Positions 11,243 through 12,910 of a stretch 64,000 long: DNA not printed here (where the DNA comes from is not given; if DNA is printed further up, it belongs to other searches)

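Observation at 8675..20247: Nine-gene operon that looks like an undescribed Arn-like route for periplasmic glycosylation from a lipid-linked sugar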

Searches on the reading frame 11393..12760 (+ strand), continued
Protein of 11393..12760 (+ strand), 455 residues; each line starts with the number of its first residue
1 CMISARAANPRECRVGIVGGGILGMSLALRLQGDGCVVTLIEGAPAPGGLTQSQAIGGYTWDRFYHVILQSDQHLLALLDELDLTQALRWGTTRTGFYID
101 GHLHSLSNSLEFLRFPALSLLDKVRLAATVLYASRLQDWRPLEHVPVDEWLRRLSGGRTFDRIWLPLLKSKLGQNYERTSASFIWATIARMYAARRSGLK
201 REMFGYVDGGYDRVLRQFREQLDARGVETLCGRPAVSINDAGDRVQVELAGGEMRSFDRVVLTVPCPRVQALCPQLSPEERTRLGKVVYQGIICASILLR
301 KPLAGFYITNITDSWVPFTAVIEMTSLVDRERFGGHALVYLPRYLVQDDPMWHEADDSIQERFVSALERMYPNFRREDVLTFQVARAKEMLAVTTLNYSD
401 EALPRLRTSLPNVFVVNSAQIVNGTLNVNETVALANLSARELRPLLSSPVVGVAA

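Call 34: search_protein_families(library=pfam, proteins=[L020:20355-21272:-, L038:4889-6535:-, L040:9003-10088:-, L041:16032-17549:+, L065:18815-19846:+, L021:10395-12017:+, L019:18636-20216:+, L040:7213-9030:-, L004:13994-15571:+, L074:3635-5407:+], max_evalue=0.001)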
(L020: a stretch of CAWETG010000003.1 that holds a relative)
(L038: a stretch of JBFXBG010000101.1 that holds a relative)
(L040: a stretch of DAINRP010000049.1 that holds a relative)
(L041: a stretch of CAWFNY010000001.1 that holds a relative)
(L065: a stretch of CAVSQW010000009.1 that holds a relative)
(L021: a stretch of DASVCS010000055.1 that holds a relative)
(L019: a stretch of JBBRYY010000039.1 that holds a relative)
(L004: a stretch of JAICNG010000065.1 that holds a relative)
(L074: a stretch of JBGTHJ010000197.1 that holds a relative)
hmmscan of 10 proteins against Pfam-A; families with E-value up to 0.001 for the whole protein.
L020:20355-21272:- (305 aa): 1 family
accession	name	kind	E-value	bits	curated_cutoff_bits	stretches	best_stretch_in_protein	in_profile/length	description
PF01040.23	UbiA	-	5.1e-17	62.4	34.2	1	46-265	13-227/250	UbiA prenyltransferase family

L038:4889-6535:- (548 aa): 1 family
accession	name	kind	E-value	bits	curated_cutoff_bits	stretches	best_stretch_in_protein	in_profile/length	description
PF13231.12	PMT_2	-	4.1e-07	30.8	26.1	1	85-227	3-151/160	Dolichyl-phosphate-mannose-protein mannosyltransferase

L040:9003-10088:- (361 aa): 1 family
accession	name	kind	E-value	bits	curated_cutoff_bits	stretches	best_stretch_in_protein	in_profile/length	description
PF13469.12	Sulfotransfer_3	-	2.5e-14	54.5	27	1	85-314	1-209/216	Sulfotransferase family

L041:16032-17549:+ (505 aa): 0 families

L065:18815-19846:+ (343 aa): 1 family
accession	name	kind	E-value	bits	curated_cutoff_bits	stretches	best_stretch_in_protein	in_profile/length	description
PF03706.18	LPG_synthase_TM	-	2.3e-29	103.2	33.4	1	40-309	20-301/302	Lysylphosphatidylglycerol synthase TM region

L021:10395-12017:+ (540 aa): 2 families
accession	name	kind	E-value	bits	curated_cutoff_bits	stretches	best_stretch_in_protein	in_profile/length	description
PF13231.12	PMT_2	-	9.2e-17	62.2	26.1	1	102-252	4-153/160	Dolichyl-phosphate-mannose-protein mannosyltransferase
PF09913.15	DUF2142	-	0.00011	21.6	30.1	1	129-258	129-257/395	Predicted membrane protein (DUF2142)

L019:18636-20216:+ (526 aa): 0 families

L040:7213-9030:- (605 aa): 1 family
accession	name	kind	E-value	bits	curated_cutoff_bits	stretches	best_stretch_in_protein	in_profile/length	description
PF13231.12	PMT_2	-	1.6e-08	35.4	26.1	1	86-219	3-137/160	Dolichyl-phosphate-mannose-protein mannosyltransferase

L004:13994-15571:+ (525 aa): 1 family
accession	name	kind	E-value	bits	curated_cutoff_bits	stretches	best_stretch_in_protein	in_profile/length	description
PF20604.3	DUF6798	-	6e-05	23.1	26.9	1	405-459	4-60/61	Domain of unknown function (DUF6798)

L074:3635-5407:+ (590 aa): 1 family
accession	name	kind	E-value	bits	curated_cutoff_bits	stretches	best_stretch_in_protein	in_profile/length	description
PF13231.12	PMT_2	-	2.3e-11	44.6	26.1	1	110-266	3-157/160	Dolichyl-phosphate-mannose-protein mannosyltransferase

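Call 35: search_protein_families(library=pfam, proteins=[L066:1-1284:-, L066:1230-2405:-, L026:4880-6478:-, L024:8010-9683:+, L047:4691-5605:-, L073:3905-4885:+, L076:6585-7793:+, L062:8214-9260:+, L074:820-1575:+, L046:17993-19129:+], max_evalue=0.001)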
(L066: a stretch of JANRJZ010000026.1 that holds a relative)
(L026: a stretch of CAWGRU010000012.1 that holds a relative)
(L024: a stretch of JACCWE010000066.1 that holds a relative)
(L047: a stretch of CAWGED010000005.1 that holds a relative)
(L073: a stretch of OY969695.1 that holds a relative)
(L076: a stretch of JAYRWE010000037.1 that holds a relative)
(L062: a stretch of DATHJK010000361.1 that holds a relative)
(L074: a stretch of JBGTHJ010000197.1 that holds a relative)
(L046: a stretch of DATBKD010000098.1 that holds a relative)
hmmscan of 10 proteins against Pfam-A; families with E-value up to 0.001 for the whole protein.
L066:1-1284:- (428 aa): 5 families
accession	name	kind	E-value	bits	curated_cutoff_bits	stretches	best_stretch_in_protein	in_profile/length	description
PF00534.26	Glycos_transf_1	-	2.4e-26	92.7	26.4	1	246-396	11-170/172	Glycosyl transferases group 1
PF13692.12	Glyco_trans_1_4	-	2.4e-21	76.9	27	1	250-384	1-142/142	Glycosyl transferases group 1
PF13439.12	Glyco_transf_4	-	1.6e-14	54.7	28.5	1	36-229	2-163/170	Glycosyltransferase Family 4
PF13579.12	Glyco_trans_4_4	-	2.1e-11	44.8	29.7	1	39-230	4-157/158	Glycosyl transferase 4-like domain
PF13524.12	Glyco_trans_1_2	-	3.5e-07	30.7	25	1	273-413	10-143/144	Glycosyl transferase-like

L066:1230-2405:- (391 aa): 5 families
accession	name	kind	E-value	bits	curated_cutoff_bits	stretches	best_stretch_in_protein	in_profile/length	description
PF00534.26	Glycos_transf_1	-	5.2e-26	91.6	26.4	1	208-369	15-172/172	Glycosyl transferases group 1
PF13692.12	Glyco_trans_1_4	-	2e-21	77.2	27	1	210-355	3-142/142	Glycosyl transferases group 1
PF20706.3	GT4-conflict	-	6e-11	42.4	26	1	218-379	209-382/385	Family 4 Glycosyltransferase in conflict systems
PF13439.12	Glyco_transf_4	-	1.9e-10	41.5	28.5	1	17-177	5-161/170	Glycosyltransferase Family 4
PF13524.12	Glyco_trans_1_2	-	4e-06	27.3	25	1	273-370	28-129/144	Glycosyl transferase-like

L026:4880-6478:- (532 aa): 12 families
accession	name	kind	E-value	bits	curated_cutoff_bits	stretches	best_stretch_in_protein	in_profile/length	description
PF01593.30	Amino_oxidase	-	6.5e-19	69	19.8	2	58-112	2-56/443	Flavin containing amine oxidoreductase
PF13450.12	NAD_binding_8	-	1.3e-16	61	21.9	1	52-114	1-65/68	NAD(P)-binding Rossmann-like domain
PF01266.30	DAO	-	3.8e-12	46.8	27.9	1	49-86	1-39/353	FAD dependent oxidoreductase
PF01494.25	FAD_binding_3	-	2.3e-09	37.4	22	1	50-79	4-33/349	FAD binding domain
PF12831.13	FAD_oxidored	-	5.1e-08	33.1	27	1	50-85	2-37/416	FAD dependent oxidoreductase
PF00070.33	Pyr_redox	-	4.2e-07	30.8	22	0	49-80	1-32/82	Pyridine nucleotide-disulphide oxidoreductase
PF00890.30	FAD_binding_2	-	7e-07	29.2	20.4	1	50-89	2-41/414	FAD binding domain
PF03486.20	HI0933_like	-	1.1e-06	28.7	50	1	49-83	2-36/244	HI0933-like protein Rossmann domain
PF07992.20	Pyr_redox_2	-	1.7e-06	28.1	26.1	1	48-82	143-177/291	Pyridine nucleotide-disulphide oxidoreductase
PF01946.23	Thi4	-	1.5e-05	24.8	26.2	1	50-84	20-55/235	Thi4 family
PF04820.20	Trp_halogenase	-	2.6e-05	23.7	21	0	49-81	1-37/458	Tryptophan halogenase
PF13738.12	Pyr_redox_3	-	0.00043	20.1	30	1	51-85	1-36/305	Pyridine nucleotide-disulphide oxidoreductase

L024:8010-9683:+ (557 aa): 5 families
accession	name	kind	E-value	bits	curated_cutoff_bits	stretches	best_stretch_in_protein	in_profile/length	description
PF00069.31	Pkinase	-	6.8e-52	176.9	31.7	1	48-304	1-253/263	Protein kinase domain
PF07714.23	PK_Tyr_Ser-Thr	-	1.4e-35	123.3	23.1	1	50-303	3-249/258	Protein tyrosine and serine/threonine kinase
PF01636.29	APH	-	1.1e-07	32.3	23.2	0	150-198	148-197/239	Phosphotransferase enzyme family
PF03109.22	ABC1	-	1.6e-05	24.6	22.9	1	123-207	144-223/244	ABC1 atypical kinase-like domain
PF17667.7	Pkinase_fungal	-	3.7e-05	23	24.1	1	164-239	303-378/387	Fungal protein kinase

L047:4691-5605:- (304 aa): 1 family
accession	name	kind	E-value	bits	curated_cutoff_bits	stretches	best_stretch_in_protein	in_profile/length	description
PF00535.33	Glycos_transf_2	-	3.9e-12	46.9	23.3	1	13-171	1-167/168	Glycosyl transferase family 2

L073:3905-4885:+ (326 aa): 1 family
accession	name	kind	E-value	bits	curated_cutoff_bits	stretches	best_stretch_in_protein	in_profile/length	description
PF02397.22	Bac_transf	-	2.6e-61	206.7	27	1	121-320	2-178/179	Bacterial sugar transferase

L076:6585-7793:+ (402 aa): 3 families
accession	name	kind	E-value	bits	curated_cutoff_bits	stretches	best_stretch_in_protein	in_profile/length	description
PF01041.23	DegT_DnrJ_EryC1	-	7.6e-83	279.1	19.8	1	15-336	4-322/360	DegT/DnrJ/EryC1/StrS aminotransferase family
PF01053.26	Cys_Met_Meta_PP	-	4e-05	22.8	27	1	39-160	54-175/381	Cys/Met metabolism PLP-dependent enzyme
PF01212.27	Beta_elim_lyase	-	0.00016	21.6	27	1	34-273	29-271/288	Beta-eliminating lyase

L062:8214-9260:+ (348 aa): 4 families
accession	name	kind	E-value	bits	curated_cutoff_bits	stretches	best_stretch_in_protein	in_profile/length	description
PF01408.29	GFO_IDH_MocA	-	4.5e-28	98.8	24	1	5-121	1-118/120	Oxidoreductase family, NAD-binding Rossmann fold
PF22725.1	GFO_IDH_MocA_C3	-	9.4e-24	84.2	27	1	132-250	2-123/124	GFO/IDH/MocA C-terminal domain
PF02894.22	GFO_IDH_MocA_C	-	5.3e-23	82.4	22.9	1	135-325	1-217/218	Oxidoreductase family, C-terminal alpha/beta domain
PF03807.23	F420_oxidored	-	0.0003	21.8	21.6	0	7-82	2-76/94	NADP oxidoreductase coenzyme F420-dependent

L074:820-1575:+ (251 aa): 4 families
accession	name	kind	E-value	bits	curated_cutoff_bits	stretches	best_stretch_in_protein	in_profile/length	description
PF00132.30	Hexapep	-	2.7e-22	77.9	27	4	63-93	4-34/36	Bacterial transferase hexapeptide (six repeats)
PF25084.1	LbH_EIF2B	-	4.4e-14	52.8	54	1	47-131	8-95/105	EIF2B subunit epsilon LbH domain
PF14602.12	Hexapep_2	-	3.2e-07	30.4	27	1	79-111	2-32/34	Hexapeptide repeat of succinyl-transferase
PF25087.1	GMPPB_C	-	2.8e-05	24.2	39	0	93-133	7-47/110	GMPPB C-terminal domain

L046:17993-19129:+ (378 aa): 1 family
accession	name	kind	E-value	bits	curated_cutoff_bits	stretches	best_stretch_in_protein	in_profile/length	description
PF00724.26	Oxidored_FMN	-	1.9e-74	251.5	27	1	16-346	1-338/342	NADH:flavin oxidoreductase / NADH oxidase family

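Call 40: search_dna_similar(query=window:11393-12760:+, collection=plasmids, mode=protein, max_evalue=1e-20, max_rows=20)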
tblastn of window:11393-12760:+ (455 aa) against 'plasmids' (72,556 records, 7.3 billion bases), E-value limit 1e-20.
Records with a match: 8; places in all: 8; records where one place covers at least 80% of the query: 8.
Best place of each record, by identity: <60% 8.
By first word of the organism name: Rhizobium 4; Embleya 1; Burkholderia 1; Rhodobacteraceae 1; Agrobacterium 1.
By predicted mobility (MOB-suite, as given by PLSDB): non-mobilizable 6; mobilizable 1; conjugative 1.
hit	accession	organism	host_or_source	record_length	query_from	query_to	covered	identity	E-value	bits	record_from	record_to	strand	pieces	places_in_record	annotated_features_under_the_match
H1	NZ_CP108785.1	Embleya sp. NBC_00888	-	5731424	9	432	93%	31.9%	2e-47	182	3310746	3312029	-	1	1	none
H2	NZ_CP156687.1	Burkholderia stagnalis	Bacterial cells,soils collected in ...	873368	15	442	94%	29.8%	2e-44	174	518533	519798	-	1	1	NAD(P)/FAD-dependent oxidoreductase | GtrA family protein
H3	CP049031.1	Rhodobacteraceae bacterium SC52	Apostichopus japonicus,pure ...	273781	35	442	90%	27.6%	1e-44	174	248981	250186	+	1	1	NAD(P)/FAD-dependent oxidoreductase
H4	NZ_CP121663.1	Rhizobium sp. CB3090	Gliricidia sp.,cell culture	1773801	13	439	94%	25.8%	1e-42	168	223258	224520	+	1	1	record has no annotation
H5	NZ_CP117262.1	Rhizobium tumorigenes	Rubus sp.,pure bacterial culture,Aerial ...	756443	35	432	87%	26.4%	3e-42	167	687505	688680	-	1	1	NAD(P)/FAD-dependent oxidoreductase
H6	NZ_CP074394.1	Agrobacterium salinitolerans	Cotton,tiaaue sample,root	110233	35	443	90%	25.2%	9e-40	160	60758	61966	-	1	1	NAD(P)/FAD-dependent oxidoreductase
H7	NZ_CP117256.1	Rhizobium tumorigenes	Rubus sp.,pure bacterial culture,Aerial ...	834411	35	432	87%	25.9%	2e-38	156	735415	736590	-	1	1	NAD(P)/FAD-dependent oxidoreductase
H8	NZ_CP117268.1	Rhizobium rhododendri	Rhododendron sp.,pure bacterial ...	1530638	35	432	87%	25.4%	3e-39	158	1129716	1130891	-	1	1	record has no annotation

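Call 42: get_annotated_region(hit=H2, flank=8000)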
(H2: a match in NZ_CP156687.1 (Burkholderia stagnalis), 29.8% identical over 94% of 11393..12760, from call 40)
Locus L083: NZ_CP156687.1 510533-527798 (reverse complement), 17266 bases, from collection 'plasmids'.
description: Burkholderia stagnalis strain YJ-2 plasmid plas2, complete sequence
organism: Burkholderia stagnalis (NCBI taxid 1503054)
taxonomy: Bacteria; Pseudomonadota; Betaproteobacteria; Burkholderiales; Burkholderiaceae; Burkholderia; Burkholderia stagnalis
host: -; source: Bacterial cells,soils collected in Guangdong Province, China; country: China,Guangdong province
typing (MOB-suite, as given by PLSDB): non-mobilizable
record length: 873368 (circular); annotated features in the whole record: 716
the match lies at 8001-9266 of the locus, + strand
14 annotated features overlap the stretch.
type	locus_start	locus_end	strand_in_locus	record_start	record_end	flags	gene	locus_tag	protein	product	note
CDS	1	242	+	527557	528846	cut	-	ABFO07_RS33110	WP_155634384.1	nucleotide disphospho-sugar-binding domain-containing protein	-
CDS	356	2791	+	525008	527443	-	-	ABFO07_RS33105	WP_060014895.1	hypothetical protein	-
CDS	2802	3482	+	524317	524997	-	-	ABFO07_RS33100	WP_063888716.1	class I SAM-dependent methyltransferase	-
CDS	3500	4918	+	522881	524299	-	-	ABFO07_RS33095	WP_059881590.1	UbiA family prenyltransferase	-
CDS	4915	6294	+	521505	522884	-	-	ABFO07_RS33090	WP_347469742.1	FAD-binding oxidoreductase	-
CDS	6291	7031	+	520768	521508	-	-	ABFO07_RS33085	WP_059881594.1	SDR family oxidoreductase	-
CDS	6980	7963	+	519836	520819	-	-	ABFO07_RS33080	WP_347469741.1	SDR family oxidoreductase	-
CDS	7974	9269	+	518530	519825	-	-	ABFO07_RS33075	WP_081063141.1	NAD(P)/FAD-dependent oxidoreductase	-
CDS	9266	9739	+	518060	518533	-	-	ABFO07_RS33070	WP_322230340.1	GtrA family protein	GO:0000271 - polysaccharide biosynthetic process [Evidence IEA]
CDS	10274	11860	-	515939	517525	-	-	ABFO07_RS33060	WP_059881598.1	glycosyl hydrolase family 18 protein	GO:0005975 - carbohydrate metabolic process [Evidence IEA]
CDS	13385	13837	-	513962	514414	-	fabZ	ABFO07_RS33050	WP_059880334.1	3-hydroxyacyl-ACP dehydratase FabZ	-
CDS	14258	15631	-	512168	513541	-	-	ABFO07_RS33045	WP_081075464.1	ATP-binding protein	-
CDS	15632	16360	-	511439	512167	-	-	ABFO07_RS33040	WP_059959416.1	response regulator transcription factor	GO:0000160 - phosphorelay signal transduction system [Evidence IEA]; GO:0006355 - regulation of DNA-templated ...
CDS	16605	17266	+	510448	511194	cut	-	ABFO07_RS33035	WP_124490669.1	MipA/OmpV family protein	-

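Call 43: get_annotated_region(hit=H3, flank=8000)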
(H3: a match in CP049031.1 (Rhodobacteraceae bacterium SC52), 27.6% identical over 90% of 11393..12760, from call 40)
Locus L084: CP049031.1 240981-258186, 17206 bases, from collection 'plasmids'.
description: Rhodobacteraceae bacterium SC52 plasmid pSC52_3, complete sequence
organism: Rhodobacteraceae bacterium SC52 (NCBI taxid 2745590)
taxonomy: Bacteria; Pseudomonadota; Alphaproteobacteria; Rhodobacterales; Paracoccaceae; ; Rhodobacteraceae bacterium SC52
host: -; source: Apostichopus japonicus,pure culture,Intestine content; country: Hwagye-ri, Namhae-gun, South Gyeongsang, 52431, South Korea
typing (MOB-suite, as given by PLSDB): non-mobilizable
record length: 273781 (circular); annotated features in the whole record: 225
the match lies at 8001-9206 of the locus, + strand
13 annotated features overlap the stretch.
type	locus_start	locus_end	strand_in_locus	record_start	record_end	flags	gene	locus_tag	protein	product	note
CDS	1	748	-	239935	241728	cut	-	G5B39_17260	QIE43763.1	ABC transporter ATP-binding protein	-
CDS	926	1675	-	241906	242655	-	-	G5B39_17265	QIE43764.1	hypothetical protein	-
CDS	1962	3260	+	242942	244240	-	-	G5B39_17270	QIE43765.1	hypothetical protein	-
CDS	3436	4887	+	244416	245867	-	-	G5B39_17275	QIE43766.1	UbiA family prenyltransferase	-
CDS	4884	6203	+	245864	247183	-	-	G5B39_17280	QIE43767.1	FAD-binding oxidoreductase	-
CDS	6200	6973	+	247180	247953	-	-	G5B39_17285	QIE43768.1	SDR family NAD(P)-dependent oxidoreductase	-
CDS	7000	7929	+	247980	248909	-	-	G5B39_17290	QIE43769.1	NAD-dependent epimerase/dehydratase family protein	-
CDS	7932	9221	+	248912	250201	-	-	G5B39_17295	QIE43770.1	NAD(P)/FAD-dependent oxidoreductase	-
CDS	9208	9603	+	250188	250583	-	-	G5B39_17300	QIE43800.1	GtrA family protein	-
CDS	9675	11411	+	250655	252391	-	-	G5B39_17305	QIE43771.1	hypothetical protein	-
CDS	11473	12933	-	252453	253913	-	-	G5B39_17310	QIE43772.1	glycosyltransferase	-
CDS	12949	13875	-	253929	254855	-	-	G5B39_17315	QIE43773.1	NAD-dependent epimerase/dehydratase family protein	-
CDS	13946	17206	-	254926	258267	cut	-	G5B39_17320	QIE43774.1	glycosyltransferase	-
